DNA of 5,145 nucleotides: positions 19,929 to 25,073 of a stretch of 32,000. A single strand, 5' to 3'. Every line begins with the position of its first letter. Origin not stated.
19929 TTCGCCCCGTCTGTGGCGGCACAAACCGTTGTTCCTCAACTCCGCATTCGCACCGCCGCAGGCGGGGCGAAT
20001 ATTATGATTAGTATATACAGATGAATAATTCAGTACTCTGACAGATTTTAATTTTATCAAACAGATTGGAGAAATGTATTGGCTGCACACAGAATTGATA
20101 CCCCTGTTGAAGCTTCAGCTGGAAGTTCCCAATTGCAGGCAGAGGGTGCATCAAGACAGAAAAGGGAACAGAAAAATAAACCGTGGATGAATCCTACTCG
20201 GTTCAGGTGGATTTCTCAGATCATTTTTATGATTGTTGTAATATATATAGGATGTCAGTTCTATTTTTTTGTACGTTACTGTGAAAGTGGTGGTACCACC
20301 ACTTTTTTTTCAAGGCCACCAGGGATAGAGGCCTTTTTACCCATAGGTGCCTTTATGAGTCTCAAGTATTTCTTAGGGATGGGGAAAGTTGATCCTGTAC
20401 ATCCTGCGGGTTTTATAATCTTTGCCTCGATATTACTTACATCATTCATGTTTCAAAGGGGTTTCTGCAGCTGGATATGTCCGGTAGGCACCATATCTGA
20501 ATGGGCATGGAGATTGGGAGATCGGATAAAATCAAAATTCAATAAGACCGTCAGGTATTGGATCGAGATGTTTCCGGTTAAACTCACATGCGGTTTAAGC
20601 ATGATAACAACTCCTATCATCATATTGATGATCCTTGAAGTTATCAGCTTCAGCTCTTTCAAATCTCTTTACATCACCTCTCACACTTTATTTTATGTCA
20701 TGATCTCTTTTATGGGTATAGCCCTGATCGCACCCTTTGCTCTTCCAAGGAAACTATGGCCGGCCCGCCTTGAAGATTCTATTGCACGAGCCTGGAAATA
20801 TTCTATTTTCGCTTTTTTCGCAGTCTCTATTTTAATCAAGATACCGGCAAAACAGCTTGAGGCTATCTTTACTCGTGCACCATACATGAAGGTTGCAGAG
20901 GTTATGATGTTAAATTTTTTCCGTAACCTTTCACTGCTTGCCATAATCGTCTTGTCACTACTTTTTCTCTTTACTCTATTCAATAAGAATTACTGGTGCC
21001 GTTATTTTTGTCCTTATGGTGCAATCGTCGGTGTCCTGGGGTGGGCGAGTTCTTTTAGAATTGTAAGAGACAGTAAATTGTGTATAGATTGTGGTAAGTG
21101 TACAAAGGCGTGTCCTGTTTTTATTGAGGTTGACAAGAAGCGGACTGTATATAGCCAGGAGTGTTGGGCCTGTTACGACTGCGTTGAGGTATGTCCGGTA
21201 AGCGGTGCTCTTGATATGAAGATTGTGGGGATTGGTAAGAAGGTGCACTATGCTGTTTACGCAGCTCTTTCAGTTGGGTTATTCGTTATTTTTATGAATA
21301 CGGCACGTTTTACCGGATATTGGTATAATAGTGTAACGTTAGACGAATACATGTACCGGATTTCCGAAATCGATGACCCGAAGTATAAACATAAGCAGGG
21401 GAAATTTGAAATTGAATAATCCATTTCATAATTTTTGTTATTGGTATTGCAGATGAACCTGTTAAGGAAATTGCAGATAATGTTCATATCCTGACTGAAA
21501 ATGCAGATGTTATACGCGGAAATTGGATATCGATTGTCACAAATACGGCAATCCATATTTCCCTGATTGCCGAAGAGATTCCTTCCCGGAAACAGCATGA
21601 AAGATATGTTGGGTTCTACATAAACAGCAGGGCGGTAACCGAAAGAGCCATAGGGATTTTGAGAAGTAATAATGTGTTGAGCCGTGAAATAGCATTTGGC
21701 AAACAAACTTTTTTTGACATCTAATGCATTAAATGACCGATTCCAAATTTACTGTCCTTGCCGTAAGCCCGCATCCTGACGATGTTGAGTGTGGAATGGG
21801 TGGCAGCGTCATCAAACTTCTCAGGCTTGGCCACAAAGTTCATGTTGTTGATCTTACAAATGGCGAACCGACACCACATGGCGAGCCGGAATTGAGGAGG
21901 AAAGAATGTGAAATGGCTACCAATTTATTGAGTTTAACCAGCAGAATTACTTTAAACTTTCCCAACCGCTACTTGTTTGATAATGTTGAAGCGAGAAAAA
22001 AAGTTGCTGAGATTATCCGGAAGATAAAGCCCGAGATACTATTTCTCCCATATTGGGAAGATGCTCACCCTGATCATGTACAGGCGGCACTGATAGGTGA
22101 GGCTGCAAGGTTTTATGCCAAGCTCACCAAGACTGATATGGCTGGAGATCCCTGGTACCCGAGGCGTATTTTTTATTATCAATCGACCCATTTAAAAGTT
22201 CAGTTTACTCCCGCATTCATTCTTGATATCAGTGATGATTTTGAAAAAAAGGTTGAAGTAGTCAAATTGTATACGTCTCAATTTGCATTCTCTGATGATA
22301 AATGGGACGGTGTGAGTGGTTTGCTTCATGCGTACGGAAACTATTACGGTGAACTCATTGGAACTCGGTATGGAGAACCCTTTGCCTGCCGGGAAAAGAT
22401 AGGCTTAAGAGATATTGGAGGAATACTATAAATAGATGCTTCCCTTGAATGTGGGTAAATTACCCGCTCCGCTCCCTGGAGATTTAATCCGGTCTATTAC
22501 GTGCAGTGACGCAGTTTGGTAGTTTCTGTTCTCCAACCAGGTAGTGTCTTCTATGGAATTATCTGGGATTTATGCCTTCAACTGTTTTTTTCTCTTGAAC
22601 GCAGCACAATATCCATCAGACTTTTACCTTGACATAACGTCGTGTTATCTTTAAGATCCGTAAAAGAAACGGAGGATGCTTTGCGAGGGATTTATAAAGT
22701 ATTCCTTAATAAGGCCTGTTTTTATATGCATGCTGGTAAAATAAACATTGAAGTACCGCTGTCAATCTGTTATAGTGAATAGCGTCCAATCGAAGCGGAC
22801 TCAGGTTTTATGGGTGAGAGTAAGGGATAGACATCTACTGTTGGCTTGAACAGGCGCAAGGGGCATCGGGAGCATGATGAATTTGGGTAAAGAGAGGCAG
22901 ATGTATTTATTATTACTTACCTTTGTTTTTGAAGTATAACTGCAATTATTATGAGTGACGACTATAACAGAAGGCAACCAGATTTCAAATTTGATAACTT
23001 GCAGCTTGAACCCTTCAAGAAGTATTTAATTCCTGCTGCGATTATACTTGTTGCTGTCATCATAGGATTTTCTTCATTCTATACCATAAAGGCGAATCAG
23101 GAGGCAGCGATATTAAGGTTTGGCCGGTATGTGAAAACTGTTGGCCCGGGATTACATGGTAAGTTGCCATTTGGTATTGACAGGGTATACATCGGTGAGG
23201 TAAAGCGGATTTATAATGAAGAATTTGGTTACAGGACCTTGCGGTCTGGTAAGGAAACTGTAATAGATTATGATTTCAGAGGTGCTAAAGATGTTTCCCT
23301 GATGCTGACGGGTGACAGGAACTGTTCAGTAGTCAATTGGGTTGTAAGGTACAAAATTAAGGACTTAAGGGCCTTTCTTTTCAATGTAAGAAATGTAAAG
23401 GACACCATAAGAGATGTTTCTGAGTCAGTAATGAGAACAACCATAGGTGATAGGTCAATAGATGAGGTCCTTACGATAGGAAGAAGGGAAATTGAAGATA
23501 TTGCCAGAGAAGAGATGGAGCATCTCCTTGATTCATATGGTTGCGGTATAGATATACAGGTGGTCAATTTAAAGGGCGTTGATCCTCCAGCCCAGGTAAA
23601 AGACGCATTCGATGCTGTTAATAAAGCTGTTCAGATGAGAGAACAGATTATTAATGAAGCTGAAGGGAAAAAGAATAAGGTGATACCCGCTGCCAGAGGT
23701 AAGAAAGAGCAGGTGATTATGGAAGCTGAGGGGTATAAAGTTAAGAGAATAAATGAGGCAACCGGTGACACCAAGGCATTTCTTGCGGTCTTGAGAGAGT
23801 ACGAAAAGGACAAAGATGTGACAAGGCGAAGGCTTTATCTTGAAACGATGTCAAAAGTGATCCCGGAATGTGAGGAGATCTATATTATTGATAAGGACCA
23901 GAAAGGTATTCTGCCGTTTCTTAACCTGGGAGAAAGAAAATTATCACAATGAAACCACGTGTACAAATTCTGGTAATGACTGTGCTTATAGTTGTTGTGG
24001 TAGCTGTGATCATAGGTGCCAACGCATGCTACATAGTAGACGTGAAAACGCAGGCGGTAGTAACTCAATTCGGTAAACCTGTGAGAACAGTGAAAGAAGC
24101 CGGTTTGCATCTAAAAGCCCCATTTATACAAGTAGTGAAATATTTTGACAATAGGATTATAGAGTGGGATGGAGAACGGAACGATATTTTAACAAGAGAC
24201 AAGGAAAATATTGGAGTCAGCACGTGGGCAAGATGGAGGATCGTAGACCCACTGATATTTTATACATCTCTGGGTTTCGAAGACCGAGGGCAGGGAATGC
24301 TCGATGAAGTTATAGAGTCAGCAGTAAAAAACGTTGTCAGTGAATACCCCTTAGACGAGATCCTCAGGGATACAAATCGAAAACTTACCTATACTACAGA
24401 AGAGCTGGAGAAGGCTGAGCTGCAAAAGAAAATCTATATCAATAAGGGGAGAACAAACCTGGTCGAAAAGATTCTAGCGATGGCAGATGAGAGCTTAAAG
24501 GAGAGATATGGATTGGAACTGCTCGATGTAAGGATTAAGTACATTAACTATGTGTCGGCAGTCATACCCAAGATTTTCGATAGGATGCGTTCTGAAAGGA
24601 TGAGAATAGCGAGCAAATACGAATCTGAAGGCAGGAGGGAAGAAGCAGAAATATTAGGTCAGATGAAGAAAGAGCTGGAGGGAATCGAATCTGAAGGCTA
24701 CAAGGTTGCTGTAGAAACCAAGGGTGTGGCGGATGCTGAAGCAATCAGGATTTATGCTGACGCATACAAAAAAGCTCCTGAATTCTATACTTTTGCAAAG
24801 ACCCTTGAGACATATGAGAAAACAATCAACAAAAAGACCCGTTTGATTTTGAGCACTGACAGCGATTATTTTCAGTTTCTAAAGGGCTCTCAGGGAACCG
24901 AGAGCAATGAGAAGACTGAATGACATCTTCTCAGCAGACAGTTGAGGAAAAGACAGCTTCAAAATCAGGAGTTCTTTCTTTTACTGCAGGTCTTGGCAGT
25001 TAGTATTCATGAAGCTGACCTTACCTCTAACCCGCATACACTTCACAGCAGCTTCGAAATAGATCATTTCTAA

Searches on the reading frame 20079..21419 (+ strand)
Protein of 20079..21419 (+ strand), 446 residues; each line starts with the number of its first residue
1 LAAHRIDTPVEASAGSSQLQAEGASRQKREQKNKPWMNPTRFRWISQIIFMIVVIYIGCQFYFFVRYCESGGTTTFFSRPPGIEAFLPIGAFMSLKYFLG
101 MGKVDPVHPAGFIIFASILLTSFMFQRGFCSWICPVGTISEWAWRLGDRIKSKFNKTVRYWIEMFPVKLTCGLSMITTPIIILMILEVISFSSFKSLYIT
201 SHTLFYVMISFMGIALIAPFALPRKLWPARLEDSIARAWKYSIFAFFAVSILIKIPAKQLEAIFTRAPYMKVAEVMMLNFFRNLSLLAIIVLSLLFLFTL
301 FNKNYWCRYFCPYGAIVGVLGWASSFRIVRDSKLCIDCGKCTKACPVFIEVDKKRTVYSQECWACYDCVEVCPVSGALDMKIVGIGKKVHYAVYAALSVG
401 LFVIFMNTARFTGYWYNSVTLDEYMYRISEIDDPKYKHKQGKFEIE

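Call 9: search_protein_families(library=pfam, proteins=[window:20079-21419:+])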
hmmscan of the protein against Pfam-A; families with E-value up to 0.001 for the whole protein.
window:20079-21419:+ (446 aa): 11 families
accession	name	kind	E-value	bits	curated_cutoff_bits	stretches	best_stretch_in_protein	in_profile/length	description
PF12801.12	Fer4_5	-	9.3e-18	64.4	22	2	107-151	1-45/48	4Fe-4S binding domain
PF00037.32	Fer4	-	4e-10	39.5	21.1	1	329-347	2-20/24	4Fe-4S binding domain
PF14697.11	Fer4_21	-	2e-09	37.9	35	1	331-380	4-59/59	4Fe-4S dicluster domain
PF13237.11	Fer4_10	-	2.2e-09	37.5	25.5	1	328-373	2-53/53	4Fe-4S dicluster domain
PF12838.12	Fer4_7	-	6e-08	33.5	27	2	335-374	2-50/52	4Fe-4S dicluster domain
PF13187.11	Fer4_9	-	1.2e-07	32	27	2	335-374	2-49/52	4Fe-4S dicluster domain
PF12837.12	Fer4_6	-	8.6e-06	25.9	25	1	328-347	2-21/24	4Fe-4S binding domain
PF25160.1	LdpA_Fe-S-bd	-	1.6e-05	25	27.6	0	307-347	9-40/49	LdpA Fe-S cluster-binding domain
PF12798.12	Fer4_3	-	4.1e-05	24.5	27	0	335-347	1-13/15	4Fe-4S binding domain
PF12797.12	Fer4_2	-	0.00017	21.7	24.5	1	328-347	3-22/22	4Fe-4S binding domain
PF13484.11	Fer4_16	-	0.00034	21.8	30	0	335-348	2-15/66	4Fe-4S double cluster binding domain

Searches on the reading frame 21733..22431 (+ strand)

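Call 44: search_protein_families(library=pfam, proteins=[window:21733-22431:+])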
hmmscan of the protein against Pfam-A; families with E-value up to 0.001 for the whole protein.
window:21733-22431:+ (232 aa): 1 family
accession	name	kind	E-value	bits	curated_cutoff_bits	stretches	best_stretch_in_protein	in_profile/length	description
PF02585.22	PIG-L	-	1.1e-24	87.8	28.2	1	9-125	1-128/129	GlcNAc-PI de-N-acetylase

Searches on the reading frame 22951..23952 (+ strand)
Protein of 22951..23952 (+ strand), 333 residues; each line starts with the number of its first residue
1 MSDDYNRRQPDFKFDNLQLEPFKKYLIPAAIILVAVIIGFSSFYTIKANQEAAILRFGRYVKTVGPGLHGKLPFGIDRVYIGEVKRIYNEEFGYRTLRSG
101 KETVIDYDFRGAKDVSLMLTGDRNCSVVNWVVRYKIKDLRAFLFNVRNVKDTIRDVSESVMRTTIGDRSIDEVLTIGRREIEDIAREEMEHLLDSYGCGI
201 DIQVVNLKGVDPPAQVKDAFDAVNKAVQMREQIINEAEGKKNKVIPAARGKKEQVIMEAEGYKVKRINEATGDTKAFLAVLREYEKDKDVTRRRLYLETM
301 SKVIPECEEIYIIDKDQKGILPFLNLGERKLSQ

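Call 45: search_protein_families(library=pfam, proteins=[window:22951-23952:+])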
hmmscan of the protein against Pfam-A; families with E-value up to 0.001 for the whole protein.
window:22951-23952:+ (333 aa): 1 family
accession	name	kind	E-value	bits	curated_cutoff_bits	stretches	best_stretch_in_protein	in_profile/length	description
PF01145.31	Band_7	-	1.2e-22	81.2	23.6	1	45-240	2-175/176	SPFH domain / Band 7 family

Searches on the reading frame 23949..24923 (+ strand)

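Call 45: search_protein_families(library=pfam, proteins=[window:23949-24923:+])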
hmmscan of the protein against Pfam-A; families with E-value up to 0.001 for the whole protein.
window:23949-24923:+ (324 aa): 1 family
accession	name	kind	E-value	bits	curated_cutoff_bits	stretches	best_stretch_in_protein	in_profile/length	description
PF01145.31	Band_7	-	2e-26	93.6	23.6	1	29-228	2-174/176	SPFH domain / Band 7 family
